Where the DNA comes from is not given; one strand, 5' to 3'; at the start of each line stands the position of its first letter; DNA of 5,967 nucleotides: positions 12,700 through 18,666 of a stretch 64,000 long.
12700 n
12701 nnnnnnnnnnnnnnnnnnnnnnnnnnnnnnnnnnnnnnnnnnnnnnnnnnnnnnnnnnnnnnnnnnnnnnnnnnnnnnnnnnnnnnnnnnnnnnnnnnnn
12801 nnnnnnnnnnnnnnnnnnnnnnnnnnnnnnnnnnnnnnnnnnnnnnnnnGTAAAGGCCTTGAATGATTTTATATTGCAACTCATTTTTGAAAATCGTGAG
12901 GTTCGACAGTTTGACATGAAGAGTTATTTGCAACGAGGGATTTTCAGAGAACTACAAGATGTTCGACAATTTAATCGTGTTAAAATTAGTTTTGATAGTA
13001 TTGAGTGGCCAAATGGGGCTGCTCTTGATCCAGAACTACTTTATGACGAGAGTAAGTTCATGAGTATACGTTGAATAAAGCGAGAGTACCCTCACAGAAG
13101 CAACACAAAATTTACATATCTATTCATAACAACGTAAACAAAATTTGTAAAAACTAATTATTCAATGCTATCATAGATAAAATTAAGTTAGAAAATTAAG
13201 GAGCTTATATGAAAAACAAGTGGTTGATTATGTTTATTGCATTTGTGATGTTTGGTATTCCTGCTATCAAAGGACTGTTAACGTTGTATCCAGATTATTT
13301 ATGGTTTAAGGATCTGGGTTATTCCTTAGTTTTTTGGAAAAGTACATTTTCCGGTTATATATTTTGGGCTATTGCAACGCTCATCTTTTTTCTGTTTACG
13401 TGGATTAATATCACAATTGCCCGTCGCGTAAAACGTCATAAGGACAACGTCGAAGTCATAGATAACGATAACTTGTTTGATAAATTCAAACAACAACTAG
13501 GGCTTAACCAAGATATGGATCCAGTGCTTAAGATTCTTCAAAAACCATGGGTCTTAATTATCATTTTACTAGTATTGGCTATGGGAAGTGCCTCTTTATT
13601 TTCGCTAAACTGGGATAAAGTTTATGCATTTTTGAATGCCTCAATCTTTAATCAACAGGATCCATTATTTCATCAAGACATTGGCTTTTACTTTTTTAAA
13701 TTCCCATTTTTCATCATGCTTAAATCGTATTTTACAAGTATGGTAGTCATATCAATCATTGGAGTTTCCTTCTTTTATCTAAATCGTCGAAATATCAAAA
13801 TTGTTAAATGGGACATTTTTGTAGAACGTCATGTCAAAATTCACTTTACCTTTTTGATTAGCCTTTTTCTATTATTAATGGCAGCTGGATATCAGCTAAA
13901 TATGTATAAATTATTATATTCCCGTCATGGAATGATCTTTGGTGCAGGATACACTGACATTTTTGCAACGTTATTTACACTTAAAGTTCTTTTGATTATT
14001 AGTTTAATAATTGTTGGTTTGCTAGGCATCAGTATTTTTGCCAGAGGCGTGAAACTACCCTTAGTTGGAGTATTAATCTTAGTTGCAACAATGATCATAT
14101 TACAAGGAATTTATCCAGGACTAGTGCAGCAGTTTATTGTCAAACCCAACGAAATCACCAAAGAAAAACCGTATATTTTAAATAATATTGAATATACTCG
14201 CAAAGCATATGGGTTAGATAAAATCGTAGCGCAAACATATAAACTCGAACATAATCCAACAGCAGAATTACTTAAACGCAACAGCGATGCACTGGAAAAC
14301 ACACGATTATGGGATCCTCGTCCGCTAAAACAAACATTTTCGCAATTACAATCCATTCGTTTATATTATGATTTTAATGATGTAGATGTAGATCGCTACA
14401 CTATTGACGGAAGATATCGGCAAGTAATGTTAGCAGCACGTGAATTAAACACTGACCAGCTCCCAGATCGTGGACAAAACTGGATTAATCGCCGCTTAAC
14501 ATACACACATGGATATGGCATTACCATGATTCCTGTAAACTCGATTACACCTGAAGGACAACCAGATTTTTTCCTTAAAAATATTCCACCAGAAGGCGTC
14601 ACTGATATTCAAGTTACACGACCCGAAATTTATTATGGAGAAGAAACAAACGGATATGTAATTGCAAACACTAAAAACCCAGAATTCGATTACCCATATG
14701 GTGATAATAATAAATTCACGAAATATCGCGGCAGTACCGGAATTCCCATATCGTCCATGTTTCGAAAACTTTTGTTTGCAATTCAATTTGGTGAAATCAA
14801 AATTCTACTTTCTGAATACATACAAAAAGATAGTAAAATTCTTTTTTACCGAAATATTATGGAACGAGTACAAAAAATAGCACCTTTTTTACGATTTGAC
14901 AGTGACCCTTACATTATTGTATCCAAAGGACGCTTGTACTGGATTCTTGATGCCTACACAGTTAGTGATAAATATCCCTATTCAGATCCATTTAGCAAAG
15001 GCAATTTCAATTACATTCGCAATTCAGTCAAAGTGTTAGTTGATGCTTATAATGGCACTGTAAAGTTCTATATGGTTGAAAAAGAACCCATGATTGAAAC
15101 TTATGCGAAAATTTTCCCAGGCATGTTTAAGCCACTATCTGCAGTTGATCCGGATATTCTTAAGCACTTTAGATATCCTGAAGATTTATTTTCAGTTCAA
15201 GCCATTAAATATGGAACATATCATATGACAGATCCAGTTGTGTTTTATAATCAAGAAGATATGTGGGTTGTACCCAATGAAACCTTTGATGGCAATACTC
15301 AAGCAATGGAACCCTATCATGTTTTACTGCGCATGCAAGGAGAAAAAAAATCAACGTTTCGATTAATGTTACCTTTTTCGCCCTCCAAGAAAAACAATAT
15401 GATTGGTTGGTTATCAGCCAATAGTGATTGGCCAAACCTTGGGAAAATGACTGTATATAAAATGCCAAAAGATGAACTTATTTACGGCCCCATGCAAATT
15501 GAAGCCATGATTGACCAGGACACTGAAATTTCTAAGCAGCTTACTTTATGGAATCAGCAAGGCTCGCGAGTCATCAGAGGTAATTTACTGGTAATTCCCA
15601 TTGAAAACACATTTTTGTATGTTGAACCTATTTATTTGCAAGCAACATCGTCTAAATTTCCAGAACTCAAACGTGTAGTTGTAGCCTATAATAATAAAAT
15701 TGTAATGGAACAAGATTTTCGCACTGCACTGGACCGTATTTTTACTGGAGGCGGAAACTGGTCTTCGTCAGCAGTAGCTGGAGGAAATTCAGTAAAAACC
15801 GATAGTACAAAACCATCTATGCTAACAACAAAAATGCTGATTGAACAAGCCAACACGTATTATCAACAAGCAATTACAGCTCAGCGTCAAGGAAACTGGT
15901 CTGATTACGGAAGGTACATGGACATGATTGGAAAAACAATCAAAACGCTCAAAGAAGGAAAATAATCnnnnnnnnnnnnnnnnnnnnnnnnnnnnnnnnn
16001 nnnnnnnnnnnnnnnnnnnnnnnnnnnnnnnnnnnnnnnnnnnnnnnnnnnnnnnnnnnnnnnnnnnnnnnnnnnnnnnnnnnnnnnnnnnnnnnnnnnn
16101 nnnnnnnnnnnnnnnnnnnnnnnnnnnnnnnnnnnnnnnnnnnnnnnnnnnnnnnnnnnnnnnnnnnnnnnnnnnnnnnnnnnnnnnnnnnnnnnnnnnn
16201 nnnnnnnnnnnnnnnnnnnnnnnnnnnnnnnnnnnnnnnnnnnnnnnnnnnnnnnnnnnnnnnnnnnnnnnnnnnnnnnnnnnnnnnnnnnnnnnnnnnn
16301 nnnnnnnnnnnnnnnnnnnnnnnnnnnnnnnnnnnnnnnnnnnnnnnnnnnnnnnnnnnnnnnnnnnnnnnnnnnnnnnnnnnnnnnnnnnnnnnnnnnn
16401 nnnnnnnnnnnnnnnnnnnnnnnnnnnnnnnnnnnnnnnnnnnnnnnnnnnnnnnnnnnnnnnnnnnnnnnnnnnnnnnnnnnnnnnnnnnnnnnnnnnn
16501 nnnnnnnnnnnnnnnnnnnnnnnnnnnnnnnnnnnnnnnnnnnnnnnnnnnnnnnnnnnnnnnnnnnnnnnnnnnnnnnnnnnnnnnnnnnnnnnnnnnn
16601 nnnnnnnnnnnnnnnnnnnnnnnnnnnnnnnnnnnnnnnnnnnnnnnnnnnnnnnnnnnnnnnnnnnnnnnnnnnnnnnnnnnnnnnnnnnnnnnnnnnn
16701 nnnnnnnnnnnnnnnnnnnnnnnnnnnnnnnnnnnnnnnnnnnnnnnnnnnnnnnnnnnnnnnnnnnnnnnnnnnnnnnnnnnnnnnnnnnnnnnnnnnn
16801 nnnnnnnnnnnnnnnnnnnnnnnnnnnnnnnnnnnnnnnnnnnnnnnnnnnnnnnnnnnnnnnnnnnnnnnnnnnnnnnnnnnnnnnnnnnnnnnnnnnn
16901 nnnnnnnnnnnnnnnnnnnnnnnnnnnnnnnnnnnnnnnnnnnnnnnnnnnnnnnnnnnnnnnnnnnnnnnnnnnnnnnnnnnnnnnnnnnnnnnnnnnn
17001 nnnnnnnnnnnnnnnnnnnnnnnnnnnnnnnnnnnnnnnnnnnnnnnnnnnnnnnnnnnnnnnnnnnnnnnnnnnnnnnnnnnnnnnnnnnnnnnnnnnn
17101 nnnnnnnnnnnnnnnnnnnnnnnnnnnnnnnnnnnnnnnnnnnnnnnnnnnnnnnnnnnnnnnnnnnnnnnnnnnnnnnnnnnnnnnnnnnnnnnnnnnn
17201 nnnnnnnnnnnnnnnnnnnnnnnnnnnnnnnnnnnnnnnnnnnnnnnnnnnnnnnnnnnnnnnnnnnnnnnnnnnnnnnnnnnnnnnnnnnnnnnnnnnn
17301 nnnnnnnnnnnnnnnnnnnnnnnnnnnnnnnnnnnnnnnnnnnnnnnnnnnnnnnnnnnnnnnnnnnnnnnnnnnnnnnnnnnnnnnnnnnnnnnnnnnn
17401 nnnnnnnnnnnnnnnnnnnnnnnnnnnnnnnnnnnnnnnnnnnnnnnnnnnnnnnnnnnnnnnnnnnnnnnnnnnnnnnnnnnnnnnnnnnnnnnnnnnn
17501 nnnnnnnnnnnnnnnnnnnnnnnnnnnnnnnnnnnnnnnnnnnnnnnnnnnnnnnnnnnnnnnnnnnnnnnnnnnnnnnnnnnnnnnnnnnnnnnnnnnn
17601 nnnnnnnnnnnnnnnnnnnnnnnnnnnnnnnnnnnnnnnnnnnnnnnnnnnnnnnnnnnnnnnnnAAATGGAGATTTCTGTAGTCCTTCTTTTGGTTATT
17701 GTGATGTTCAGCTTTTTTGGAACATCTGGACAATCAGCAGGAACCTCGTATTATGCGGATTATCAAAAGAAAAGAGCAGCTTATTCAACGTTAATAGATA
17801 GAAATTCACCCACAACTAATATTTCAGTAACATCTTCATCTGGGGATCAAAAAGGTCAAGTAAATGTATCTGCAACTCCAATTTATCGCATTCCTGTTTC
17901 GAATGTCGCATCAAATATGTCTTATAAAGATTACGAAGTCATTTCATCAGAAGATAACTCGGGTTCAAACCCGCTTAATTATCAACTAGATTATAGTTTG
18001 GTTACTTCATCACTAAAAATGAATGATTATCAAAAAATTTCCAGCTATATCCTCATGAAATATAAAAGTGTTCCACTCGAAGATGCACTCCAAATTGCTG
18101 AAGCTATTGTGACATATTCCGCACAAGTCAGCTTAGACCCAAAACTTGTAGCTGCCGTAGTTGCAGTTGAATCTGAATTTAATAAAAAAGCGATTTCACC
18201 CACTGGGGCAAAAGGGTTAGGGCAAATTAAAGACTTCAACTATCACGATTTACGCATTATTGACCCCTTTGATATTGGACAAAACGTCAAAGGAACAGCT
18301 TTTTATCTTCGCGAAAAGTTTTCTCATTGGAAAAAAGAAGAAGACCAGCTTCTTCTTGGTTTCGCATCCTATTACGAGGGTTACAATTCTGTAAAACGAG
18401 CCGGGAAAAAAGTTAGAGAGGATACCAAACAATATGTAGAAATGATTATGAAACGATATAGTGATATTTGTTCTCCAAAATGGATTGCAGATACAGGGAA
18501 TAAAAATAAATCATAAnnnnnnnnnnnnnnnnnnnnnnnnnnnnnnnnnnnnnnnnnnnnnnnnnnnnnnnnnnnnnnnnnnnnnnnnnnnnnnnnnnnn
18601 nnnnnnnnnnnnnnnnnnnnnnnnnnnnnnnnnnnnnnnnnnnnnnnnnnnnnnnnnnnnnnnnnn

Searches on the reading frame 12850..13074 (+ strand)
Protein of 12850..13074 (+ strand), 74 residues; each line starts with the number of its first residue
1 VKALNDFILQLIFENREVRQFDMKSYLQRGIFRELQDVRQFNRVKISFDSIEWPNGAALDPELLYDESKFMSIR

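Call 10: search_protein_families(library=pfam, proteins=[window:12850-13074:+])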
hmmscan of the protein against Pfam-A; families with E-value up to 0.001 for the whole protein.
window:12850-13074:+ (74 aa): 1 family
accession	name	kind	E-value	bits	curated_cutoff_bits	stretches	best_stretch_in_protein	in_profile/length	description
PF10387.14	DUF2442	-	1.4e-11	44.9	23.9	1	1-69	4-71/72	Protein of unknown function (DUF2442)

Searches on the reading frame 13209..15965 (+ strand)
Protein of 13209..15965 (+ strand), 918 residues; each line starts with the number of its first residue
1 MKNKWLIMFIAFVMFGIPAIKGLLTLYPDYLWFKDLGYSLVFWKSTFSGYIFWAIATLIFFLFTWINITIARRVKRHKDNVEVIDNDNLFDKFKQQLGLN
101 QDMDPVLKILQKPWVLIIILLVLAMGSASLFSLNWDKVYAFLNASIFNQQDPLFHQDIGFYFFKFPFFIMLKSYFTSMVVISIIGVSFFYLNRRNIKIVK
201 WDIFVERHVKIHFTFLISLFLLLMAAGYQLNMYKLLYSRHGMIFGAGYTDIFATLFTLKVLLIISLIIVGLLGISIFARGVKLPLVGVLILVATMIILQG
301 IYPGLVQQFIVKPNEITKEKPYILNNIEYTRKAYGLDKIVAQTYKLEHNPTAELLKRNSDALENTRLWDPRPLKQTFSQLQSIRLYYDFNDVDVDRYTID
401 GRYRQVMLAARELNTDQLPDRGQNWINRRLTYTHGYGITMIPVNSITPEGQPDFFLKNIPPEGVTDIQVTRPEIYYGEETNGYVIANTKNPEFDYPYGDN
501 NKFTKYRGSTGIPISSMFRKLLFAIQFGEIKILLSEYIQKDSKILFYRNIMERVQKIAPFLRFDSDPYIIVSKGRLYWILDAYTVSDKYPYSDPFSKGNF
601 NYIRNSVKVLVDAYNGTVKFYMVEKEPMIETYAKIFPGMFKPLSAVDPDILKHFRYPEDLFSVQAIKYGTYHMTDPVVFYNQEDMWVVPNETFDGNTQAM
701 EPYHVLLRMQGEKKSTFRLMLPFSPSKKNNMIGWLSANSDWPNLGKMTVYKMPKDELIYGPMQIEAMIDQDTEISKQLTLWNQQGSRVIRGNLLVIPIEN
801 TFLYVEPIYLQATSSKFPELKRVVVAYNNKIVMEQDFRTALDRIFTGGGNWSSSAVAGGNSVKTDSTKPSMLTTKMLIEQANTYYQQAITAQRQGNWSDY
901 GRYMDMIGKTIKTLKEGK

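Call 10: search_protein_families(library=pfam, proteins=[window:13209-15965:+])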
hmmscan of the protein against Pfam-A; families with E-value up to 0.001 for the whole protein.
window:13209-15965:+ (918 aa): 1 family
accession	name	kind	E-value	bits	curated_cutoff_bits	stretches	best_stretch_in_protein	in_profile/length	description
PF03699.18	UPF0182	-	1.6e-292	972.7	27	1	7-781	2-770/770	Uncharacterised protein family (UPF0182)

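Call 11: find_related_loci(query=window:13209-15965:+, collection=genome_contigs, flank=10000)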
Query window:13209-15965:+ (918 aa) in genome_contigs; peptide patterns used: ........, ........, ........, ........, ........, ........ (x = any residue, [..] = any of these).
300 stretches matched a pattern; 262 encode a relative of the query (tblastn E <= 1e-3); the best 80 are kept; 80 distinct loci.
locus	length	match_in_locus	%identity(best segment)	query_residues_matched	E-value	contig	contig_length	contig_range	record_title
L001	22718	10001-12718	50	8-918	0e+0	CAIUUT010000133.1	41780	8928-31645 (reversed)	MAG: uncultured Candidatus Marinamargulisbacteria bacterium isolate Ki3-D4_bin-163 genome assembly, contig: bin-163:133/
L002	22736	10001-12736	50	2-915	0e+0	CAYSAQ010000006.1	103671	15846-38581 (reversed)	MAG TPA_asm: uncultured Candidatus Marinamargulisbacteria bacterium isolate binchicken_co47_117 genome assembly, contig:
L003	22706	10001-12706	51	10-918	0e+0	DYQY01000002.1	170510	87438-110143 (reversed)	MAG TPA_asm: Candidatus Termititenax sp. isolate SulCav_GS10_10_34_31 SulCav_GS10_10_6_length_170510_cov_17_372233, whol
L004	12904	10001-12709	49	9-918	0e+0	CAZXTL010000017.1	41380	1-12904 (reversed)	MAG TPA_asm: uncultured Candidatus Marinamargulisbacteria bacterium isolate SRP272421_co1_566 genome assembly, contig: N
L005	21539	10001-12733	45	6-916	0e+0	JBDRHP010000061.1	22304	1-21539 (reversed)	MAG: Candidatus Margulisiibacteriota bacterium isolate MEGAHIT-group-1.525 k141_10065949, whole genome shotgun sequence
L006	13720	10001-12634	44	7-916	0e+0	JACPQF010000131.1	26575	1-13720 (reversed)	MAG: Chloroflexi bacterium isolate NC_groundwater_646_Ag_B-0.1um_60_58 B_1_S1_Biohub_coassembly_k141_4603446, whole geno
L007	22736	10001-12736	44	2-915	0e+0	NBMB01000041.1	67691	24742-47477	MAG: Candidatus Cloacimonetes bacterium 4572_55 ex4572_55_scaffold_476, whole genome shotgun sequence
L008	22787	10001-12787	43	24-914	0e+0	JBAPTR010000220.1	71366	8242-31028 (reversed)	MAG: Desulfatiglandaceae bacterium isolate MFD01219_ilm_asm_bin15 k127_126895, whole genome shotgun sequence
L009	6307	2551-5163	44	26-917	0e+0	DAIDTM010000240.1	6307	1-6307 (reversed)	MAG TPA_asm: Anaerolineae bacterium isolate clean1805 k141_738137, whole genome shotgun sequence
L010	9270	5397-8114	41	2-916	0e+0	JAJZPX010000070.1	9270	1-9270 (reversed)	MAG: Actinomycetes bacterium isolate SKS1.bin23 NODE_13105_length_9270_cov_1.575741, whole genome shotgun sequence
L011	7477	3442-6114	43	10-916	0e+0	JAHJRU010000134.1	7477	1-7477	MAG: Chloroflexota bacterium isolate OS_PC_MetaG.mb.164 OS_PC_MetaG.mb.164_k141_422668, whole genome shotgun sequence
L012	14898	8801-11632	42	1-916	0e+0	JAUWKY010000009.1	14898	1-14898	MAG: Syntrophobacterales bacterium isolate CSMAG_2358 CSMAG_2358_k141_2213016_length_14898_cov_7.1010, whole genome shot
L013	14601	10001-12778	41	24-914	0e+0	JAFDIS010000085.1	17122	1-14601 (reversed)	MAG: Deltaproteobacteria bacterium isolate Meg22_1618_Bin_163 Meg22_1618_Bin_163_scaffold_4706, whole genome shotgun seq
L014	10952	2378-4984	45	26-918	0e+0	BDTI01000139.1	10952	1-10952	Archaeon BMS3Abin16 DNA, contig: NODE_54, whole genome shotgun sequence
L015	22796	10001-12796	42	7-914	0e+0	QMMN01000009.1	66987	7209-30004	MAG: Deltaproteobacteria bacterium isolate B60_G16 B60_Guay16_scaffold_00074, whole genome shotgun sequence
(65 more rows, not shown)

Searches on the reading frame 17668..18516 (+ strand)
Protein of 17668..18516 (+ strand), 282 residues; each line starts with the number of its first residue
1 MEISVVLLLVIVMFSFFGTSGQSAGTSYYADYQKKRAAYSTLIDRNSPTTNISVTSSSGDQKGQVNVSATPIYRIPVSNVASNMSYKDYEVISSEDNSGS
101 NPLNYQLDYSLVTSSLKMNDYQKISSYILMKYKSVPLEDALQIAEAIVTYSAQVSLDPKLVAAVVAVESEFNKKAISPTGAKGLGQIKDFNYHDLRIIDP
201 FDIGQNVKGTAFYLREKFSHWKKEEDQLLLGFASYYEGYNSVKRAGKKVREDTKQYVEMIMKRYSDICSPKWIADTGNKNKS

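Call 58: search_protein_families(library=pfam, proteins=[window:17668-18516:+], max_evalue=0.000001)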
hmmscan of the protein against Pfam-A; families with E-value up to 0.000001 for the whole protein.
window:17668-18516:+ (282 aa): 1 family
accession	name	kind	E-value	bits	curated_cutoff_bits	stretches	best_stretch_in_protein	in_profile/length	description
PF01464.25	SLT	-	9.5e-14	51.4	21.3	1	150-255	6-114/117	Transglycosylase SLT domain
